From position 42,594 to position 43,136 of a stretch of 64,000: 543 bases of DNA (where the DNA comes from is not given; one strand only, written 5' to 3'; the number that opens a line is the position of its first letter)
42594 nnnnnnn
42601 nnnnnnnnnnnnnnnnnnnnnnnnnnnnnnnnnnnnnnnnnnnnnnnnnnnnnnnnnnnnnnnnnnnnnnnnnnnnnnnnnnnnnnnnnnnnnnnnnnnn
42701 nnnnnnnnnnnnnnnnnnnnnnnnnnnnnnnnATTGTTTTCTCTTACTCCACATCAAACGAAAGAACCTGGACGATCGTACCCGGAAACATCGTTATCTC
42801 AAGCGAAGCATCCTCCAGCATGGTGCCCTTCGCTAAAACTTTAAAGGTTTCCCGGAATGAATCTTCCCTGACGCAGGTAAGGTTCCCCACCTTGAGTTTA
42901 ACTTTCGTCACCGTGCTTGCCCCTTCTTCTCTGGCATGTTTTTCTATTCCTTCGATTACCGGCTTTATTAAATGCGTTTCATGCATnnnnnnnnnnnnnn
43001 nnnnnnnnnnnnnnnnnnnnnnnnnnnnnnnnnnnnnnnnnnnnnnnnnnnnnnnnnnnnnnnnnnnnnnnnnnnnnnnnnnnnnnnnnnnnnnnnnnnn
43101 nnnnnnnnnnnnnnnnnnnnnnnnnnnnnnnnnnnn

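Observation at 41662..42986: Stripped-down Hyp maturation set: HypF C-terminal half only, HypA without its zinc module, no HypB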

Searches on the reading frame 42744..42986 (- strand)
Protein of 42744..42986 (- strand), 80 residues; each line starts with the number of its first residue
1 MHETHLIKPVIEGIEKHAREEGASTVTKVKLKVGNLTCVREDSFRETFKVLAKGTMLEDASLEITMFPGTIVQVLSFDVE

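Call 4: search_protein_families(library=pfam, proteins=[window:42744-42986:-], max_evalue=0.01)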
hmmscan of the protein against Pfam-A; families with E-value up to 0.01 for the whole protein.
window:42744-42986:- (80 aa): 1 family
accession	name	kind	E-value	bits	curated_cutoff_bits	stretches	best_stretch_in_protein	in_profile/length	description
PF01155.25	HypA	-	6.7e-17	62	28.9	1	1-70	1-70/112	Hydrogenase/urease nickel incorporation, metallochaperone, hypA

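Call 24: find_homologous_proteins(query=window:42744-42986:-)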
Query window:42744-42986:- (80 aa): 194 proteins with E <= 0.001 among 194 candidates; the best 120 are listed.
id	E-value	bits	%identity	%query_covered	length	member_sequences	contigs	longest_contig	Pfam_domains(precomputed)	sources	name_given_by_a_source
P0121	5.8e-44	165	100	100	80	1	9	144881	PF01155.26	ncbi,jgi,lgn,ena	-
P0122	5.0e-37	143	85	100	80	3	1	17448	PF01155.26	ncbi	-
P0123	7.2e-37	142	84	100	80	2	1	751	PF01155.26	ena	-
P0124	1.0e-34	135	80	100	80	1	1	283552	PF01155.26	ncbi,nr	ncbi:MAG: hypothetical protein GF409_05660 [Candidatus Omnitrophica bacterium]|nr:hypothetical prote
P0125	1.3e-34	135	78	100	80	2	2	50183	PF01155.26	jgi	jgi:hydrogenase nickel incorporation protein HypA/HybF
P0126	1.5e-33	132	76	100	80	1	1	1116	PF01155.26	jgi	jgi:hydrogenase nickel incorporation protein HypA/HybF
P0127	2.5e-33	131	78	100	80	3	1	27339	PF01155.26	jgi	jgi:hydrogenase nickel incorporation protein HypA/HybF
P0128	2.7e-33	131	74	100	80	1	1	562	PF01155.26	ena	-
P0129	1.5e-32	128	75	100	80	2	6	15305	PF01155.26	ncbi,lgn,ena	-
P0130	1.9e-32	128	75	100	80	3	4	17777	PF01155.26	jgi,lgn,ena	-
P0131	2.5e-32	128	78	100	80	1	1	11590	PF01155.26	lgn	-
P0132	2.6e-32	128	77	99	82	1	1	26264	PF01155.26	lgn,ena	-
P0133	2.6e-32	128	79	100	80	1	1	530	PF01155.26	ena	-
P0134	2.7e-32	128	73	100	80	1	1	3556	PF01155.26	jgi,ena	jgi:hydrogenase nickel incorporation protein HypA/HybF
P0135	3.9e-32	127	75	100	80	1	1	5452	PF01155.26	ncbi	ncbi:MAG: hydrogenase maturation nickel metallochaperone HypA [Candidatus Omnitrophota bacterium]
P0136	4.1e-32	127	73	100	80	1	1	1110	PF01155.26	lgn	-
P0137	7.4e-32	126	78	100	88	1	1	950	PF01155.26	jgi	jgi:hydrogenase nickel incorporation protein HypA/HybF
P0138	7.7e-32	126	71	100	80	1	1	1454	PF01155.26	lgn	-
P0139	8.3e-32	126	78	100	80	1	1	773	PF01155.26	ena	-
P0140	1.4e-31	125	76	100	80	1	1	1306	PF01155.26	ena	-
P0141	1.8e-31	125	78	100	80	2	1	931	PF01155.26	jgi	jgi:hydrogenase nickel incorporation protein HypA/HybF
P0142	3.6e-31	124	74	100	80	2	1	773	PF01155.26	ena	-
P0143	4.5e-31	124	71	100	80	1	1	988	PF01155.26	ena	-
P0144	4.5e-31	124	71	100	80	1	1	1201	PF01155.26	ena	-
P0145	7.8e-31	123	74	100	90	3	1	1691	PF01155.26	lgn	-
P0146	8.4e-31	123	73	100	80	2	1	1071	PF01155.26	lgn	-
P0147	8.9e-31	123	71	100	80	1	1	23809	PF01155.26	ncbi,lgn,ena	-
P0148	9.6e-31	123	74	100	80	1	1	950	PF01155.26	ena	-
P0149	1.1e-30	123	73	100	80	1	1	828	PF01155.26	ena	-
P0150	1.2e-30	122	76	100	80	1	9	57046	PF01155.26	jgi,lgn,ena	-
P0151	1.2e-30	122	71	100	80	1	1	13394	PF01155.26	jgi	-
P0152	1.4e-30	122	71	100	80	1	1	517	PF01155.26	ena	-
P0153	1.5e-30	122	73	100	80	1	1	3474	PF01155.26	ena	-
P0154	1.6e-30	122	71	100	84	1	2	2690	PF01155.26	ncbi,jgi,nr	ncbi:MAG: hydrogenase maturation nickel metallochaperone HypA [Candidatus Omnitrophica bacterium]|nr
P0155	1.7e-30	122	70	100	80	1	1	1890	PF01155.26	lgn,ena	-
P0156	2.1e-30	122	74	100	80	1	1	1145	PF01155.26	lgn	-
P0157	2.1e-30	122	70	100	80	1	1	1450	PF01155.26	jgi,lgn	jgi:hydrogenase nickel incorporation protein HypA/HybF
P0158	2.9e-30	121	69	100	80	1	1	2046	PF01155.26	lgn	-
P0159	3.3e-30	121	71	100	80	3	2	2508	PF01155.26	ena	-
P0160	3.3e-30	121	70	100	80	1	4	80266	PF01155.26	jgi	-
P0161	3.3e-30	121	71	100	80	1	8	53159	PF01155.26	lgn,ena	-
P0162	3.8e-30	121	71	100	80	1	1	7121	PF01155.26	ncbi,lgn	ncbi:MAG: hydrogenase maturation nickel metallochaperone HypA [Candidatus Omnitrophota bacterium]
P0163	4.1e-30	121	76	100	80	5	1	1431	PF01155.26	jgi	jgi:hydrogenase nickel incorporation protein HypA/HybF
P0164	4.4e-30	121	71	100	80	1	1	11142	PF01155.26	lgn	-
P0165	4.5e-30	121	73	100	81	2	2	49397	PF01155.26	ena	-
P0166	5.1e-30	120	70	100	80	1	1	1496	PF01155.26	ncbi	-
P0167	5.2e-30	120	70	100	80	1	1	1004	PF01155.26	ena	-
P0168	5.2e-30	120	73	100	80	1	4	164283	PF01155.26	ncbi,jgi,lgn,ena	-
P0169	7.1e-30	120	73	100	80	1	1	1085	PF01155.26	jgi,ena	-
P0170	7.3e-30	120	71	100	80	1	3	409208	PF01155.26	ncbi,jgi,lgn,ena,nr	ncbi:MAG: hydrogenase maturation nickel metallochaperone HypA [Candidatus Omnitrophica bacterium]|jg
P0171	7.3e-30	120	71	100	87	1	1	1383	PF01155.26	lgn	-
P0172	7.8e-30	120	73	100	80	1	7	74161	PF01155.26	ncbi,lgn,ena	ncbi:MAG: hydrogenase maturation nickel metallochaperone HypA [Candidatus Omnitrophota bacterium]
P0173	9.3e-30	120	71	100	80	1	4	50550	PF01155.26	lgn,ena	-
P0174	1.0e-29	119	71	100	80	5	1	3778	PF01155.26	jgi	-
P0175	1.3e-29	119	68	100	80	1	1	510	PF01155.26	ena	-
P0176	1.3e-29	119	75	100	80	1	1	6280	PF01155.26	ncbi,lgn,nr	ncbi:MAG: hydrogenase maturation nickel metallochaperone HypA [Candidatus Omnitrophica bacterium]|nr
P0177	1.6e-29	119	69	100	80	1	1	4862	PF01155.26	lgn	-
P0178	1.6e-29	119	71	100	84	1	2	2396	PF01155.26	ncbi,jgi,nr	ncbi:MAG: hydrogenase maturation nickel metallochaperone HypA [Candidatus Omnitrophica bacterium]|nr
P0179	1.7e-29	119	73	100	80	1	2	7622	PF01155.26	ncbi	-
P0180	2.0e-29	119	73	100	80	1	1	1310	PF01155.26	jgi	-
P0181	2.2e-29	118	70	100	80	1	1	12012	PF01155.26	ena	-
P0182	3.1e-29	118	70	100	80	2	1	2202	PF01155.26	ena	-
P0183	3.2e-29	118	70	100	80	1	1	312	PF01155.26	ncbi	-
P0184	3.3e-29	118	70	100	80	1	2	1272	PF01155.26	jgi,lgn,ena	-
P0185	3.3e-29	118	70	100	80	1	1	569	PF01155.26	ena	-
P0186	3.6e-29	118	73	100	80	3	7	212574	PF01155.26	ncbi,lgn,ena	-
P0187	3.8e-29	118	69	100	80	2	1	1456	PF01155.26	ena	-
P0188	5.3e-29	117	71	100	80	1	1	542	PF01155.26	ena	-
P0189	7.5e-29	117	73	100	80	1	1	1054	PF01155.26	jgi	jgi:hydrogenase nickel incorporation protein HypA/HybF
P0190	8.6e-29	117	71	100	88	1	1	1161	PF01155.26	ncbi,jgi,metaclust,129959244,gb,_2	metaclust:\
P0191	1.7e-28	116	66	100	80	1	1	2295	PF01155.26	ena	-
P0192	1.8e-28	116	70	100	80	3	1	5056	PF01155.26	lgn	-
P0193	2.1e-28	115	71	100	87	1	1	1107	PF01155.26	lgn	-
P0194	2.3e-28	115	73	100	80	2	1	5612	PF01155.26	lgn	-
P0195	2.5e-28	115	66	100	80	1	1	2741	PF01155.26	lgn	-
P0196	3.0e-28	115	70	100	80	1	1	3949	PF01155.26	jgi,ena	-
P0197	3.1e-28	115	65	100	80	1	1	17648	PF01155.26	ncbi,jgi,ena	-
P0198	3.2e-28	115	69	100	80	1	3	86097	PF01155.26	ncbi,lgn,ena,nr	ncbi:MAG: hydrogenase maturation nickel metallochaperone HypA [Candidatus Omnitrophica bacterium]|nr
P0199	3.5e-28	115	66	100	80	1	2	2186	PF01155.26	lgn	-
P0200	3.5e-28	115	73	100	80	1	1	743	PF01155.26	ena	-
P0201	3.5e-28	115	70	100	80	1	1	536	PF01155.26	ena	-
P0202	4.3e-28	114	65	100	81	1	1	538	PF01155.26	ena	-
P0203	4.6e-28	114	69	100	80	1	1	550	PF01155.26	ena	-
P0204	4.8e-28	114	68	100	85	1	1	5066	PF01155.26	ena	-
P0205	4.9e-28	114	69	100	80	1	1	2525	PF01155.26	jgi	-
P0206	5.9e-28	114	68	100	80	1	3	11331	PF01155.26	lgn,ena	-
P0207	5.9e-28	114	71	100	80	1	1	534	PF01155.26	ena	-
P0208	6.3e-28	114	65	100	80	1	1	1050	PF01155.26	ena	-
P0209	6.5e-28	114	66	100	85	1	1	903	PF01155.26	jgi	jgi:hydrogenase nickel incorporation protein HypA/HybF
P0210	6.7e-28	114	71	100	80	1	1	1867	PF01155.26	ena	-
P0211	7.1e-28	114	68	100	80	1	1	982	PF01155.26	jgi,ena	-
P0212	7.5e-28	114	65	100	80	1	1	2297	PF01155.26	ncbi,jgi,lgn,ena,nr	ncbi:MAG: hypothetical protein DRN95_08495 [Candidatus Hydrothermarchaeota archaeon]|nr:MAG: hypothe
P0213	7.7e-28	114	66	100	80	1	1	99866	PF01155.26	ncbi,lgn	-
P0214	8.1e-28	113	71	100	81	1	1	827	PF01155.26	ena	-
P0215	9.7e-28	113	69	100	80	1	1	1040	PF01155.26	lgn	-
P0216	9.8e-28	113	68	100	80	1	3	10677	PF01155.26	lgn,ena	-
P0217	1.1e-27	113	71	100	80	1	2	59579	PF01155.26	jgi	-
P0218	1.1e-27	113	66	100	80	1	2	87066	PF01155.26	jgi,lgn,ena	-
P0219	1.2e-27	113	66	100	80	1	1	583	PF01155.26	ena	-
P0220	1.4e-27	113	65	100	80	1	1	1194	PF01155.26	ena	-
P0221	1.6e-27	113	69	100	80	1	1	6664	PF01155.26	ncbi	-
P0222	1.9e-27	112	66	100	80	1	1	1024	PF01155.26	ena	-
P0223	2.0e-27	112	65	100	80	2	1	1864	PF01155.26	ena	-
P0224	2.3e-27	112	65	100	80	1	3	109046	PF01155.26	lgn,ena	-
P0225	2.3e-27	112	68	100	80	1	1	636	PF01155.26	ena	-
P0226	2.4e-27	112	66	100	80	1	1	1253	PF01155.26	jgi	jgi:hydrogenase nickel incorporation protein HypA/HybF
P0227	2.8e-27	112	66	100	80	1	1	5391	PF01155.26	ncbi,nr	ncbi:MAG: hydrogenase maturation nickel metallochaperone HypA [Candidatus Omnitrophica bacterium]|nr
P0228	3.4e-27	112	68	100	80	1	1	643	PF01155.26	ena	-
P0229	3.7e-27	111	68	100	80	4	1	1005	PF01155.26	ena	-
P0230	4.4e-27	111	68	100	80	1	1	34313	PF01155.26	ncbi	ncbi:MAG: hydrogenase maturation nickel metallochaperone HypA [bacterium]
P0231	5.1e-27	111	68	100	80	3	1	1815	PF01155.26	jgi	-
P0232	5.1e-27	111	65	100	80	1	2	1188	PF01155.26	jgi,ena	-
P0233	5.1e-27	111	66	100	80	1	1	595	PF01155.26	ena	-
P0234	5.6e-27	111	66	100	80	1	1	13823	PF01155.26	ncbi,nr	ncbi:MAG: hypothetical protein GF384_00580 [Elusimicrobia bacterium]|nr:hypothetical protein [Elusim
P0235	6.6e-27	111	66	100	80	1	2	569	PF01155.26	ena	-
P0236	6.7e-27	111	66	100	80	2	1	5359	PF01155.26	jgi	-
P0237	8.9e-27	110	66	100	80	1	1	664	PF01155.26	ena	-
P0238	1.2e-26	110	65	100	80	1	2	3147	PF01155.26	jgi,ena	-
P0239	1.3e-26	110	64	100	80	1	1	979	PF01155.26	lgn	-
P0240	1.6e-26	109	66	100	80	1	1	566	PF01155.26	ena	-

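Call 44: find_encoding_contigs(protein=P0121, flank=10000, max_places=4)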
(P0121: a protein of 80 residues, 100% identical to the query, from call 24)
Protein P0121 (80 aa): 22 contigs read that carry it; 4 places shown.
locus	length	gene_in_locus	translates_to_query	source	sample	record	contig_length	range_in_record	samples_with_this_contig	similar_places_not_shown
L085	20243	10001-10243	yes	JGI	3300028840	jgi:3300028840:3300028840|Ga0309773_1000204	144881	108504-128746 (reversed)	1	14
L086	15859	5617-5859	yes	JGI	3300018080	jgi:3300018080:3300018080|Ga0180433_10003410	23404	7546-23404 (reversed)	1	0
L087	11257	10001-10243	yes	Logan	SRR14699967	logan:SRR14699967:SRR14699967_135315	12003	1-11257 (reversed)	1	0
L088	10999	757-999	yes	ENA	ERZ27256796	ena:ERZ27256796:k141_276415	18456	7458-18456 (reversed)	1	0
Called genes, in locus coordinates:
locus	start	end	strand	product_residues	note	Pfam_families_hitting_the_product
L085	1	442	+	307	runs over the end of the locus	PF00146:NADHdh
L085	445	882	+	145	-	PF01058:Oxidored_q6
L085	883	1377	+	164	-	PF00329:Complex1_30kDa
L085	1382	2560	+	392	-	PF00374:NiFeSe_Hases, PF00346:Complex1_49kDa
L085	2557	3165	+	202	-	PF01895:PhoU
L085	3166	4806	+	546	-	PF00662:Proton_antipo_N (weak), PF00361:Proton_antipo_M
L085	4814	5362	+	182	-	PF13244:MbhD, PF20501:MbhE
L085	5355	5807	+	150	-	PF04039:MnhB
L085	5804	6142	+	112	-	PF00420:Oxidored_q2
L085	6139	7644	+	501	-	PF00662:Proton_antipo_N, PF10125:NADHdeh_related, PF00361:Proton_antipo_M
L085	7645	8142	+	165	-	PF01899:MNHE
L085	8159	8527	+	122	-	PF04066:MrpF_PhaF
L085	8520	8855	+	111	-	PF03334:PhaG_MnhG_YufB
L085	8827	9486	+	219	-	PF00037:Fer4, PF12837:Fer4_6 (weak), PF13237:Fer4_10, PF12838:Fer4_7, PF13187:Fer4_9 (weak)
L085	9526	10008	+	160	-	PF01750:HycI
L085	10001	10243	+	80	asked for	PF01155:HypA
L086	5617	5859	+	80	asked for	PF01155:HypA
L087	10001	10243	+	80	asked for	PF01155:HypA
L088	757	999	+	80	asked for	PF01155:HypA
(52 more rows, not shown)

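Call 50: search_solved_structures(query=A4, show_alignments=3, max_evalue=1)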
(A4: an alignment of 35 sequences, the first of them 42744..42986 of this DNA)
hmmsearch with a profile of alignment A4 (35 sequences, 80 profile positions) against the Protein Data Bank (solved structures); distinct sequences matched with E-value up to 1: 3.
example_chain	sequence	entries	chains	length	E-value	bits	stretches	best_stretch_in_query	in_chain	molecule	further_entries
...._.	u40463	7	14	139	1.3e-09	41.6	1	1-65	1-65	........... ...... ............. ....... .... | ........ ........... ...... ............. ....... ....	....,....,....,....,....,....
6g81_A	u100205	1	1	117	0.0003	24.4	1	1-64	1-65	Hydrogenase maturation factor HypA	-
2kdx_A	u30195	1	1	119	0.00031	24.3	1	1-64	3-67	Hydrogenase/urease nickel incorporation protein hypA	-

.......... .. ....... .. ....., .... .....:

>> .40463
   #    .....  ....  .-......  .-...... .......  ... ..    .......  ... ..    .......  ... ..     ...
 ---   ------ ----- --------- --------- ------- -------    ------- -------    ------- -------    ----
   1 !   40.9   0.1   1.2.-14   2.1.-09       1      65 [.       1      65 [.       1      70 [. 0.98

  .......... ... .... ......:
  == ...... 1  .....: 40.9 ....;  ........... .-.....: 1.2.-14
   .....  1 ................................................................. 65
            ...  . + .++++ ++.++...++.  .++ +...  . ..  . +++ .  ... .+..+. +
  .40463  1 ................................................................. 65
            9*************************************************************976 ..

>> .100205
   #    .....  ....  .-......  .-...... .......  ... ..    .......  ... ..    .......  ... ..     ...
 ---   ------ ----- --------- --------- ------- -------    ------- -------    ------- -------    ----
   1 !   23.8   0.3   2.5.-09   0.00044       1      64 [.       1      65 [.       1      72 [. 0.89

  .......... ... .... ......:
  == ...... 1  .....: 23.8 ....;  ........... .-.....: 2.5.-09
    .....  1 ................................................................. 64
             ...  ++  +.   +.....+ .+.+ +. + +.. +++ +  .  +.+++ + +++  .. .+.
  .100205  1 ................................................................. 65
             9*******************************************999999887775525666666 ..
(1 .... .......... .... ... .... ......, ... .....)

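Call 57: predict_structure(alignment_id=A5)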
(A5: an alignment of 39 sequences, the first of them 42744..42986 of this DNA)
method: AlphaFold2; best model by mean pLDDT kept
length: 80 residues; sequences in the alignment: 39
mean_pLDDT: 91.6   pTM: 0.77
mean pLDDT of the five models: 91.6, 90.1, 88.9, 87.7, 87.4
residues with pLDDT >= 90: 63; 70-90: 16; 50-70: 1; < 50: 0
segments of 3 or more residues with pLDDT < 50: none
pLDDT, mean of each block of 10 residues (from residue 1): 84 95 94 88 91 94 93 93
secondary structure, 60 per line:
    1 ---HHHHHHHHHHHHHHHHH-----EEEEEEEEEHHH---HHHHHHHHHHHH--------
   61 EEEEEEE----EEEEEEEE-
elements in order: H4-20 E26-34 H41-52 E61-67 E72-79

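Call 61: fold_search(model_id=the predicted structure, library=pdb)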
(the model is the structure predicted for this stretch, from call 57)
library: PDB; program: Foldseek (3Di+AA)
matches with E <= 10: 532; with E <= 0.001: 11
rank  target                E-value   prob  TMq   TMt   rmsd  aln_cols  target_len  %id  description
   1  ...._B                9.5e-06  1.00  0.90  0.63   1.8       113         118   23  Crystal structure of HypA (released 2009-10-06)
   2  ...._A                1.5e-05  1.00  0.74  0.45   1.5        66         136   33  Crystal structure of the HypAB-Ni complex (released 2015-06-24)
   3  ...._B                4.0e-05  1.00  0.74  0.49   1.3        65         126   31  Crystal structure of the HyhL-HypA complex (form II) (released 2018-06-20)
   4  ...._F                4.6e-05  1.00  0.87  0.59   1.9       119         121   20  Crystal structure of the HyhL-HypA complex (form I) (released 2018-06-20)
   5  6g81_MODEL_1_A        6.0e-05  1.00  0.83  0.59   2.5       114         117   17  Solution structure of the Ni metallochaperone HypA from Helicobacter pylori (released 2018-10-10)
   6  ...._E                7.9e-05  1.00  0.73  0.49   1.3        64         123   31  Crystal structure of the HyhL-HypA complex (form I) (released 2018-06-20)
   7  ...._D                9.8e-05  1.00  0.73  0.48   1.3        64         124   31  Crystal structure of the HyhL-HypA complex (form I) (released 2018-06-20)
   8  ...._H                1.0e-04  1.00  0.75  0.46   1.5        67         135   33  Crystal structure of the HypAB complex (released 2015-06-24)
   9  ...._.                1.5e-04  1.00  0.75  0.45   1.7        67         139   33  Crystal structure of HypA (released 2009-10-06)
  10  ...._B                1.6e-04  1.00  0.75  0.47   1.4        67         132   33  Crystal structure of HypA in the dimeric form (released 2009-10-06)
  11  2kdx_MODEL_1_A        3.6e-04  1.00  0.82  0.58   2.8       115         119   17  Solution structure of HypA protein (released 2009-10-20)
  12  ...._D                2.4e-03  1.00  0.70  0.46   1.8        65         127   29  Crystal structure of HypA in the dimeric form (released 2009-10-06)
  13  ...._C                2.6e-03  1.00  0.74  0.50   1.3        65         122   31  Crystal structure of HypA in the dimeric form (released 2009-10-06)
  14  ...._A                4.5e-03  1.00  0.75  0.45   6.2        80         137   26  Crystal structure of HypA in the dimeric form (released 2009-10-06)
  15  3k12_B                1.8e-01  0.63  0.51  0.39   4.2        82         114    8  Crystal structure of an uncharacterized protein A6V7T0 from Pseudomonas aeruginosa (released 2009-10-27)
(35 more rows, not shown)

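Call 66: search_protein_representatives(alignment_id=A5)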
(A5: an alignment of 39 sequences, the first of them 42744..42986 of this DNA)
Query: 39 sequences, 80 profile positions. Proteins with E-value up to 0.001 (for the whole library): 2110; up to 1e-10: 28; up to 1e-30: 1. The best 150 are listed.
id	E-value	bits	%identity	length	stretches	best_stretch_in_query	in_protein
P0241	1.6e-39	150.3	-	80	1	1-80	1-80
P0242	6.0e-27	110.0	-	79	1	1-57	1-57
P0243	2.2e-22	95.4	-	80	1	4-80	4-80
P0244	2.3e-19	85.7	-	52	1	1-52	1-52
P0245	7.3e-19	84.1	-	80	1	1-80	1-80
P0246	1.5e-17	79.9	-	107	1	3-79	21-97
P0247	1.2e-16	77.0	-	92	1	11-80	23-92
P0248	9.8e-16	74.1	-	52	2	1-31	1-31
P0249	5.3e-15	71.7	-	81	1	7-80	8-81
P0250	7.0e-14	68.1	-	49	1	33-79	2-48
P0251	1.2e-13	67.4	-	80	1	1-80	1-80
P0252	1.3e-13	67.3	-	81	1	36-80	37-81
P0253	4.4e-13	65.6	-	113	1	1-68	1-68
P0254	5.2e-13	65.3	-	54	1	31-80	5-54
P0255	7.8e-13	64.8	-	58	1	1-49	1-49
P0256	8.5e-13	64.7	-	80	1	1-80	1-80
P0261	8.4e-12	61.5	-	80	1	1-80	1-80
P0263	1.3e-11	60.8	-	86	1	1-74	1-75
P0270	1.2e-10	57.8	-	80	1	1-79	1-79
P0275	1.8e-10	57.2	-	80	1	1-80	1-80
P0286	7.4e-10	55.2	-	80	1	1-78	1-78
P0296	1.9e-09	53.9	-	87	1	1-66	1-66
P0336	1.1e-08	51.4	-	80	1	1-80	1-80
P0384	3.9e-08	49.7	-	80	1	1-80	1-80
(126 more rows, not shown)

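Call 68: list_cluster_members(proteins=[P0251, P0256, P0261, P0270, P0275, P0286, P0336, P0384, P0296, P0263])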
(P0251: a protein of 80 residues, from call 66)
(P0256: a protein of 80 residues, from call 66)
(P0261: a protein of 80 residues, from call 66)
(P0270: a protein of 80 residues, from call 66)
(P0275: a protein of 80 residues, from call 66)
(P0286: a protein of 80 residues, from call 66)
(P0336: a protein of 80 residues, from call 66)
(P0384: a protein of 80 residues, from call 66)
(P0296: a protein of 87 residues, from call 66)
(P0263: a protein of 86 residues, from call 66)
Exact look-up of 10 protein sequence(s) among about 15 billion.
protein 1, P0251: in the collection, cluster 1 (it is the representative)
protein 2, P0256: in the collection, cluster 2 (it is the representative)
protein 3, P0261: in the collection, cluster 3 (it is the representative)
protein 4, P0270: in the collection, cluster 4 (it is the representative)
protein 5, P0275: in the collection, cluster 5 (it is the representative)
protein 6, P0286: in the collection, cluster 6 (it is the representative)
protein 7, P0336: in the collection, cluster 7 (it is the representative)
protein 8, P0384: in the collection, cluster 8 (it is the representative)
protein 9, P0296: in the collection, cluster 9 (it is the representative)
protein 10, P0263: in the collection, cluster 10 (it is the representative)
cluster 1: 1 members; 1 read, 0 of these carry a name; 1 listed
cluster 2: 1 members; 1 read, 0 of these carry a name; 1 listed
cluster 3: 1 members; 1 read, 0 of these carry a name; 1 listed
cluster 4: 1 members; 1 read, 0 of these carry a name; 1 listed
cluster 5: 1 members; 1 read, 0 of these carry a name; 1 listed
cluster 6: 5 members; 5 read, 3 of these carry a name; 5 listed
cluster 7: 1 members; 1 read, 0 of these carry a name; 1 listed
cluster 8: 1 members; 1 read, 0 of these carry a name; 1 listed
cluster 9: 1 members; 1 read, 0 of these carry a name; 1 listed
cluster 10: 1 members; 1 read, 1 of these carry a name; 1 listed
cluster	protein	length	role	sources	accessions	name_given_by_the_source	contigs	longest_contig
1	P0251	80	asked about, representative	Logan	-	-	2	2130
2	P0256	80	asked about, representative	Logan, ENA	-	-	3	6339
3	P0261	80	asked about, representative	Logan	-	-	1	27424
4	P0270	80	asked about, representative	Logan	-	-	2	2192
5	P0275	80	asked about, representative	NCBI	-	-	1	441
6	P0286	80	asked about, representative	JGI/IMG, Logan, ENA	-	hydrogenase nickel incorporation protein HypA/HybF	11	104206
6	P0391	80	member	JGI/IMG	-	hydrogenase nickel incorporation protein HypA/HybF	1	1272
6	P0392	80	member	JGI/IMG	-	hydrogenase nickel incorporation protein HypA/HybF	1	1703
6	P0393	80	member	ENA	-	-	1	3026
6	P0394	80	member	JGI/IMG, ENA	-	-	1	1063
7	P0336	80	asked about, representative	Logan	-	-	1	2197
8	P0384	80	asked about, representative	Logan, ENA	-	-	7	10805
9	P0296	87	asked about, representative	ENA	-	-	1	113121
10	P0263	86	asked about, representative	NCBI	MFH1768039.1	MAG: hydrogenase maturation nickel metallochaperone HypA [Candidatus Omnitrophota ...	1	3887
